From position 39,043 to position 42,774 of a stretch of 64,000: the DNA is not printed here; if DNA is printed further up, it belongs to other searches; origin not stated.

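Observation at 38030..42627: SbcE/SbcF-like (YhaN/YhaO-like) pair: membrane-spanning SMC-like ATPase with a phosphoesterase whose catalytic motifs look altered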

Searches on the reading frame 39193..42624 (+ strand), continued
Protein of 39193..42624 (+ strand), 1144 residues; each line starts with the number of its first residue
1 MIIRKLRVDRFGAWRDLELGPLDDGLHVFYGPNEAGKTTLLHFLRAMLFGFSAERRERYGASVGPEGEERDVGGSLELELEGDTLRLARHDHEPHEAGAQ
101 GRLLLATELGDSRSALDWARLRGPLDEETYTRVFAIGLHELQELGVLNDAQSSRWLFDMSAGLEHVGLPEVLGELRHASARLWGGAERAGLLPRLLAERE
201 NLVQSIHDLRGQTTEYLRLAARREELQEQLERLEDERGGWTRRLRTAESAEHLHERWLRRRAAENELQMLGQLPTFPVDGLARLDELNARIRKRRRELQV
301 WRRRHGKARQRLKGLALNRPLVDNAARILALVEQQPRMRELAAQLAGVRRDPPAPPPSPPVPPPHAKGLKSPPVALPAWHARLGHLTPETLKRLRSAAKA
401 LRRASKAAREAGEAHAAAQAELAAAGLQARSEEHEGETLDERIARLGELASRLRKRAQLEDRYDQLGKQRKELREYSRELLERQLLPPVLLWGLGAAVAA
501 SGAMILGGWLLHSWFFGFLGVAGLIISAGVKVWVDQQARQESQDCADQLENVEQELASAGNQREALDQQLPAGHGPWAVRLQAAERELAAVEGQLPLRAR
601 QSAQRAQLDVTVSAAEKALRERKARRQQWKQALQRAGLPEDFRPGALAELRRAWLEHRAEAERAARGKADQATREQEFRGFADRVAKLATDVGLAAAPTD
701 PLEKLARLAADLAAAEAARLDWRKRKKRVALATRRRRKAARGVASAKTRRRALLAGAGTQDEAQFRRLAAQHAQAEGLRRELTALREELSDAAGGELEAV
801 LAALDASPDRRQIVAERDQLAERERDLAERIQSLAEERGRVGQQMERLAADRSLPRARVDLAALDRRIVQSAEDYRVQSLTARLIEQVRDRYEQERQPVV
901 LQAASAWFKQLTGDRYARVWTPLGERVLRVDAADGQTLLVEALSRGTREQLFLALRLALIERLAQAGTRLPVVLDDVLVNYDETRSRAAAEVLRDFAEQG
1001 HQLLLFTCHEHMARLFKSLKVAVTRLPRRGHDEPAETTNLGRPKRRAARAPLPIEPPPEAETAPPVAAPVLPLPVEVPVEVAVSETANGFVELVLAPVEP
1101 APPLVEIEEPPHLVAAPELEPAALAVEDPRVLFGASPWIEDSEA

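Call 13: find_homologous_proteins(query=window:39193-42624:+)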
Query window:39193-42624:+ (1144 aa): 436 proteins with E <= 0.001 among 8000 candidates; the best 120 are listed.
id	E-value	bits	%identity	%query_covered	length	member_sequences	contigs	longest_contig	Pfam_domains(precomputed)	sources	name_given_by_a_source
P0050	0.0e+0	2327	95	100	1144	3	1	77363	PF13514.13,PF13476.13,PF02463.26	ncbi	ncbi:MAG: AAA family ATPase [Pirellulales bacterium]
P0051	0.0e+0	1780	74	100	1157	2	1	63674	PF13514.13,PF13476.13,PF02463.26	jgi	-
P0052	8.2e-174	599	37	90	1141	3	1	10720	PF13514.13,PF13175.13,PF13476.13,PF02463.26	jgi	-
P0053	8.0e-170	586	38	90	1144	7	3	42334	PF13514.13,PF13476.13,PF02463.26,PF13304.13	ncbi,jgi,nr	ncbi:MAG TPA: AAA family ATPase [Pirellulales bacterium]|jgi:uncharacterized protein YhaN|nr:AAA fam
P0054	1.7e-168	581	37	92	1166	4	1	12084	PF13514.13,PF13476.13,PF02463.26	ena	-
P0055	4.5e-168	580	37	90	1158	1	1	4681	PF13514.13,PF13476.13,PF02463.26,PF13304.13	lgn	-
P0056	5.5e-168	580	37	97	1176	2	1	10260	PF13514.13,PF13476.13,PF02463.26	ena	-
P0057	5.8e-166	573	37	93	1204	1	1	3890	PF13514.13,PF13175.13,PF13476.13,PF02463.26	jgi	jgi:uncharacterized protein YhaN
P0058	4.1e-165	570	38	92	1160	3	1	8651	PF13514.13,PF13476.13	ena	-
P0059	3.6e-162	560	38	90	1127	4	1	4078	PF13514.13,PF13476.13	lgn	-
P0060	3.5e-160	554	36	95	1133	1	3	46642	PF13514.13,PF13476.13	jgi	-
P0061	2.2e-158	548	36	96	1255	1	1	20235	PF13514.13,PF13476.13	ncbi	-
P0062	4.6e-158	547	35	93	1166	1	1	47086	PF13514.13,PF13476.13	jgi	-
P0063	6.5e-157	543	37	90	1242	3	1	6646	PF13514.13,PF13476.13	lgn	-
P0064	1.5e-156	542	35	92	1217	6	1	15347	PF13514.13,PF13476.13,PF02463.26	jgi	-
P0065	4.3e-155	537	36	97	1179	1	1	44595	PF13514.13,PF13476.13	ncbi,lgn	-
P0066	2.5e-154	534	34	94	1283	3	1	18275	PF13514.13,PF13175.13,PF13476.13,PF02463.26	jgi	jgi:uncharacterized protein YhaN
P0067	3.6e-154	534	36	97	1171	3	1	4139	PF13514.13,PF13476.13,PF02463.26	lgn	-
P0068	4.9e-154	533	34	91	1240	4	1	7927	PF13514.13,PF13476.13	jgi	-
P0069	8.3e-153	529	35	92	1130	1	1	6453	PF13514.13,PF13476.13,PF02463.26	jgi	-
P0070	4.2e-151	524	35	94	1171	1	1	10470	PF13514.13,PF13476.13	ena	-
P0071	1.5e-150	522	36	90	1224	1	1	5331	PF13514.13,PF13476.13,PF02463.26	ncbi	ncbi:MAG: AAA family ATPase [Pirellulales bacterium]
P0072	2.7e-150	521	36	92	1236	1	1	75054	PF13514.13,PF13476.13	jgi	jgi:uncharacterized protein YhaN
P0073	4.3e-150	520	34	91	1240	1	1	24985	PF13514.13,PF13476.13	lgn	-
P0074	4.9e-150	520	34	94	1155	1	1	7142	PF13514.13,PF13476.13,PF02463.26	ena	-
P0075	7.4e-150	520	38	91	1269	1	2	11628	PF13514.13,PF13476.13,PF02463.26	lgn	-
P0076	8.9e-150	519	36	92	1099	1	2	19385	PF13514.13,PF13476.13,PF02463.26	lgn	-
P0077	1.4e-149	519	36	95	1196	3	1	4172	PF13514.13,PF13476.13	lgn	-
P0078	3.6e-149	517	35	90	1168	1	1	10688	PF13514.13,PF13476.13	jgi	-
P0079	4.0e-149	517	36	92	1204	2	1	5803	PF13514.13,PF13476.13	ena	-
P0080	1.1e-148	516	37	96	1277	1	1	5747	PF13514.13,PF13476.13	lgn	-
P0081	2.8e-148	514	35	90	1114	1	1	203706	PF13514.13,PF13175.13,PF13476.13,PF02463.26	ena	-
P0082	9.4e-148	513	35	95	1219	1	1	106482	PF13514.13,PF13175.13,PF13476.13,PF02463.26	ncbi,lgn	ncbi:MAG: AAA family ATPase [Pirellulales bacterium]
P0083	1.6e-147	512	34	92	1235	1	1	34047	PF13514.13,PF13476.13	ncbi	-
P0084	1.7e-147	512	34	90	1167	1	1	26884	PF13514.13,PF13175.13,PF13476.13,PF02463.26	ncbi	-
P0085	4.4e-147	510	35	93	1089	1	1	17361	PF13514.13,PF13476.13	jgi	jgi:uncharacterized protein YhaN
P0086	5.7e-147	510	35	97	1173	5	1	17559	PF13514.13,PF13175.13,PF13476.13,PF02463.26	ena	-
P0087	9.4e-147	509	33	94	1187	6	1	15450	PF13514.13,PF13175.13,PF02463.26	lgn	-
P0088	1.1e-145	506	34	90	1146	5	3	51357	PF13514.13,PF13175.13,PF13476.13,PF02463.26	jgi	-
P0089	1.3e-145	505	34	97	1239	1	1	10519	PF13514.13,PF13476.13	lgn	-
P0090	1.5e-145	505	34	90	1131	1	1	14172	PF13514.13,PF13175.13,PF13476.13,PF02463.26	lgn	-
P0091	2.5e-145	505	34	90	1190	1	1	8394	PF13514.13,PF13476.13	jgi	jgi:uncharacterized protein YhaN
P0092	3.6e-145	504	35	94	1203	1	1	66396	PF13514.13,PF13476.13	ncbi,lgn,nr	ncbi:MAG TPA: AAA family ATPase [Pirellulales bacterium]|nr:AAA family ATPase [Pirellulales bacteriu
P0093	3.7e-145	504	34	90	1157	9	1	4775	PF13514.13,PF13175.13,PF13476.13,PF02463.26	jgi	jgi:uncharacterized protein YhaN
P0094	7.2e-145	503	36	93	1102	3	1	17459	PF13514.13,PF13476.13,PF02463.26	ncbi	ncbi:MAG: AAA family ATPase [Thermoguttaceae bacterium]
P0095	7.6e-145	503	36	93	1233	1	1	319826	PF13514.13,PF13476.13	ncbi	-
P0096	1.2e-144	502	34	90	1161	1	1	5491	PF13514.13,PF13476.13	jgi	jgi:uncharacterized protein YhaN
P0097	1.2e-144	502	34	90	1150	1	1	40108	PF13514.13,PF13175.13,PF13476.13,PF02463.26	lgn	-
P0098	5.6e-144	500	36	90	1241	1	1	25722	PF13514.13,PF13476.13,PF02463.26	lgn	-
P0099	1.1e-143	499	34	91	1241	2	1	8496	PF13514.13,PF13476.13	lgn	-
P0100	3.6e-143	497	35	93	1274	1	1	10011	PF13514.13,PF13476.13,PF02463.26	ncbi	-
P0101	1.0e-142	496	34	90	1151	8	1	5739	PF13514.13,PF13476.13,PF02463.26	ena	-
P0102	2.1e-142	495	33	90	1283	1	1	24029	PF13514.13,PF13476.13,PF02463.26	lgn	-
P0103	1.7e-141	492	34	94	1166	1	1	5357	PF13514.13,PF13476.13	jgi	jgi:uncharacterized protein YhaN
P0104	2.1e-141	492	36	90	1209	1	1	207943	PF13514.13,PF13476.13,PF02463.26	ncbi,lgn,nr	ncbi:MAG TPA: AAA family ATPase [Pirellulales bacterium]|nr:AAA family ATPase [Pirellulales bacteriu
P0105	4.2e-140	487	33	90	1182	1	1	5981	PF13514.13,PF13175.13,PF13476.13,PF02463.26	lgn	-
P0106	1.1e-139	486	33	90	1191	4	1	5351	PF13514.13,PF13175.13,PF13476.13,PF02463.26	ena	-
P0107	2.2e-139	485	32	96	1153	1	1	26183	PF13514.13,PF13175.13,PF13476.13,PF02463.26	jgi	jgi:uncharacterized protein YhaN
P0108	3.8e-137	477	33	90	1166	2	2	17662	PF13514.13,PF13175.13,PF13476.13,PF02463.26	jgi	-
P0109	4.2e-137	477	33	94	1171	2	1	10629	PF13514.13,PF13175.13,PF13476.13,PF02463.26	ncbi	-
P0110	1.6e-136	475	32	96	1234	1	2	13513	PF13514.13,PF13476.13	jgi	jgi:uncharacterized protein YhaN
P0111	7.4e-136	473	34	97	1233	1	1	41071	PF13514.13,PF13476.13,PF02463.26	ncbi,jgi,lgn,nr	ncbi:MAG TPA: AAA family ATPase [Pirellulales bacterium]|jgi:uncharacterized protein YhaN|nr:AAA fam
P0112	7.8e-136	473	34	90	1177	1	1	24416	PF13514.13,PF13175.13,PF13476.13,PF02463.26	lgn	-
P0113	4.3e-134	467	32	91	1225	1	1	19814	PF13514.13,PF13476.13,PF02463.26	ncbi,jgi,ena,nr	ncbi:MAG TPA: AAA family ATPase [Pirellulales bacterium]|nr:AAA family ATPase [Pirellulales bacteriu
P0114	4.9e-134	467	33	97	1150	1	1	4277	PF13514.13,PF13476.13,PF02463.26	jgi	jgi:uncharacterized protein YhaN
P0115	2.0e-133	465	33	90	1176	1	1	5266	PF13514.13,PF13476.13,PF02463.26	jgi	jgi:uncharacterized protein YhaN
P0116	1.8e-132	462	34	90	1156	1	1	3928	PF13514.13,PF13476.13,PF02463.26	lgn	-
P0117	2.3e-132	462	33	90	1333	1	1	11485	PF13514.13,PF13476.13,PF02463.26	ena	-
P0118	5.3e-132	460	33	90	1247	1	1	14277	PF13514.13,PF13175.13,PF13476.13,PF02463.26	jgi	jgi:uncharacterized protein YhaN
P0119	7.8e-132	460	32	99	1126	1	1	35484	PF13514.13,PF13175.13,PF02463.26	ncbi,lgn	-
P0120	9.8e-132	460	33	90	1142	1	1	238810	PF13514.13,PF13476.13,PF02463.26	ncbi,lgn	-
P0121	1.7e-130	455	33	90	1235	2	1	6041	PF13514.13,PF13476.13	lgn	-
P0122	5.4e-129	450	33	90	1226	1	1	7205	PF13514.13,PF13476.13,PF02463.26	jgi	jgi:uncharacterized protein YhaN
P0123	2.5e-128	448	32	94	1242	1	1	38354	PF13514.13,PF13175.13,PF13476.13,PF02463.26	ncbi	-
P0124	1.6e-127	446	31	94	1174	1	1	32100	PF13514.13,PF13476.13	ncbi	-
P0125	8.1e-127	443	32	90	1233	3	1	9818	PF13514.13,PF13476.13,PF02463.26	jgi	jgi:uncharacterized protein YhaN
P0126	6.7e-126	440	33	91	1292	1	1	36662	PF13514.13,PF13175.13,PF13476.13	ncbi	ncbi:MAG: AAA family ATPase [Lacipirellulaceae bacterium]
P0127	7.6e-125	437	31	92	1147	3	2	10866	PF13514.13,PF13476.13,PF02463.26,PF13304.13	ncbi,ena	-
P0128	2.7e-124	435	33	90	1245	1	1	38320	PF13514.13,PF13175.13,PF13476.13,PF02463.26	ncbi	-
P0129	5.5e-124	434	32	96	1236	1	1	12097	PF13514.13,PF13175.13,PF13476.13,PF02463.26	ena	-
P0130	1.6e-123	432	31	91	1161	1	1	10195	PF13514.13,PF13175.13,PF13476.13,PF02463.26,PF13304.13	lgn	-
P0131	3.5e-121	425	31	95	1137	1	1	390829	PF13514.13,PF13175.13,PF13476.13,PF02463.26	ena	-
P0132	2.7e-119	418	31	98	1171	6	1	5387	PF13514.13,PF13175.13,PF13476.13,PF02463.26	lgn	-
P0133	2.0e-116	409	27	61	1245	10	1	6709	PF13514.13,PF13476.13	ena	-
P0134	3.3e-106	375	27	59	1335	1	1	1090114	PF13514.13,PF13175.13,PF13476.13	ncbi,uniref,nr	ncbi:ATP-binding protein [Rubripirellula reticaptiva]|uniref:YhaN AAA domain-containing protein n=1 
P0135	5.5e-105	371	31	86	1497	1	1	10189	PF13514.13,PF13476.13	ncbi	-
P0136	3.0e-97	345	29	96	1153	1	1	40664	PF13514.13,PF13175.13,PF13476.13,PF02463.26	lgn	-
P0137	5.5e-94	335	33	51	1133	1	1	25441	PF13514.13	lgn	-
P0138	4.9e-79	285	31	90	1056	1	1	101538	PF13514.13,PF13476.13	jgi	-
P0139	9.1e-75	271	34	36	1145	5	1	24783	PF13514.13,PF13476.13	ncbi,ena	-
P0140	7.8e-73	264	34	57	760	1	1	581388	PF13514.13,PF13476.13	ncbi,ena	-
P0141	2.5e-72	263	28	90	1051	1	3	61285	PF13514.13,PF13175.13,PF13476.13,PF02463.26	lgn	-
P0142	2.8e-72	263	31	90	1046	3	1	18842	PF13514.13,PF13476.13,PF02463.26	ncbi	ncbi:MAG: AAA family ATPase [Planctomycetales bacterium]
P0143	4.5e-72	262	28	90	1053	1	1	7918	PF13514.13,PF13175.13,PF13476.13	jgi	jgi:uncharacterized protein YhaN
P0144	2.0e-71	260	29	91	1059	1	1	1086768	PF13514.13,PF13476.13,PF02463.26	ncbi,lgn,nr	ncbi:MAG: hypothetical protein KatS3mg113_0369 [Planctomycetaceae bacterium]|nr:MAG: hypothetical pr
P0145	3.8e-71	259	29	90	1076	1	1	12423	PF13514.13,PF13476.13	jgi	jgi:uncharacterized protein YhaN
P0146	5.5e-70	255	28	90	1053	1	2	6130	PF13514.13,PF13476.13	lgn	-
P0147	7.2e-70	255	30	75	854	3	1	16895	PF13514.13,PF13476.13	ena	-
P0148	3.9e-69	252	28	90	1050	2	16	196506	PF13514.13,PF13175.13,PF13476.13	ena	-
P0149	1.9e-68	250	29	91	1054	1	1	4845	PF13514.13,PF13175.13,PF13476.13,PF02463.26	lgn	-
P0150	3.5e-68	249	41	18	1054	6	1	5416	PF13514.13,PF13476.13,PF02463.26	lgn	-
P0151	9.1e-68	248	27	91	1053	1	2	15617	PF13514.13,PF13175.13,PF13476.13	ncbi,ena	-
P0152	1.2e-67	247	28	90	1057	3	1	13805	PF13514.13,PF13476.13,PF02463.26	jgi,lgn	jgi:uncharacterized protein YhaN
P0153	2.4e-67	246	29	90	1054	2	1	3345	PF13514.13,PF13476.13,PF02463.26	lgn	-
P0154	8.4e-67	245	28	90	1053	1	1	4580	PF13514.13,PF13476.13,PF02463.26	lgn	-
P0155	3.1e-63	233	36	25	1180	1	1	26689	PF13514.13,PF13175.13,PF13476.13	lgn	-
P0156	1.1e-62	231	29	29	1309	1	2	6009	PF13514.13,PF13476.13,PF02463.26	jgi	jgi:uncharacterized protein YhaN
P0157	3.7e-61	226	38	24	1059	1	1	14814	PF13514.13,PF13476.13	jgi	jgi:uncharacterized protein YhaN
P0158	1.0e-59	221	32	38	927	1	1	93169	PF13514.13,PF13476.13,PF02463.26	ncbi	ncbi:MAG: ATP-binding protein [Desulfobaccales bacterium]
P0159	1.4e-59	221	29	90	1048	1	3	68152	PF13514.13,PF13476.13,PF02463.26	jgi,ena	-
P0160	1.1e-58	218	33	34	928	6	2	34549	PF13514.13,PF13476.13,PF02463.26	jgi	jgi:uncharacterized protein YhaN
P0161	8.7e-58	215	31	34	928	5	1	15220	PF13514.13,PF13476.13,PF02463.26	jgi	jgi:uncharacterized protein YhaN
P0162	2.0e-56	210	41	17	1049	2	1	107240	PF13514.13,PF13476.13,PF02463.26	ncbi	-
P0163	8.1e-56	208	30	29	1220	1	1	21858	PF13514.13,PF13476.13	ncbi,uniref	ncbi:AAA family ATPase [Alienimonas sp. DA493]|uniref:AAA family ATPase n=1 Tax=Alienimonas sp. DA49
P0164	6.1e-55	205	32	25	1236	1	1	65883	PF13514.13,PF13476.13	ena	-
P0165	2.8e-54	203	38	25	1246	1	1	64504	PF13514.13,PF13476.13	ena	-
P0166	2.9e-54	203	39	23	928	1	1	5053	PF13514.13,PF13476.13,PF02463.26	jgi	jgi:uncharacterized protein YhaN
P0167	6.0e-54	202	32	35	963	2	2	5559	PF13514.13,PF13175.13,PF13476.13,PF02463.26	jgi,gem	-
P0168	5.3e-53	199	43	18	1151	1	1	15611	PF13514.13,PF13476.13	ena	-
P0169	2.0e-52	197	31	36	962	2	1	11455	PF13514.13,PF13175.13,PF13476.13,PF02463.26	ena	-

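Call 26: find_encoding_contigs(protein=P0167, flank=5000, max_places=2)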
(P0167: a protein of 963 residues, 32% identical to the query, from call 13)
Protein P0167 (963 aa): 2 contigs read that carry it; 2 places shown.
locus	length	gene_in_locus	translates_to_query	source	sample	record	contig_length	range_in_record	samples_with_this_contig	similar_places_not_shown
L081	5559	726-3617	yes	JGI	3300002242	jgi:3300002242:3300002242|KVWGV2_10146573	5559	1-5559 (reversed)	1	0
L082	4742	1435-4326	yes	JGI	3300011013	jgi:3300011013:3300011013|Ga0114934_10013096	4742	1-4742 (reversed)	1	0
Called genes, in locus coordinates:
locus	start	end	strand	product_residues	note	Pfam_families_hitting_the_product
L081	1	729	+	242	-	?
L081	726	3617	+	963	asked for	PF02463:SMC_N (faint), PF13175:AAA_15 (weak), PF13476:AAA_23 (weak), PF13514:AAA_27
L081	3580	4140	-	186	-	-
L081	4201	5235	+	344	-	PF01966:HD, PF13286:HD_assoc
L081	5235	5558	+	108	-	?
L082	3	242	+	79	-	?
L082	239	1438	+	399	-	PF00149:Metallophos, PF12850:Metallophos_2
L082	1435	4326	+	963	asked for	PF02463:SMC_N (faint), PF13175:AAA_15 (weak), PF13476:AAA_23 (weak), PF13514:AAA_27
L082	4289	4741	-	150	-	?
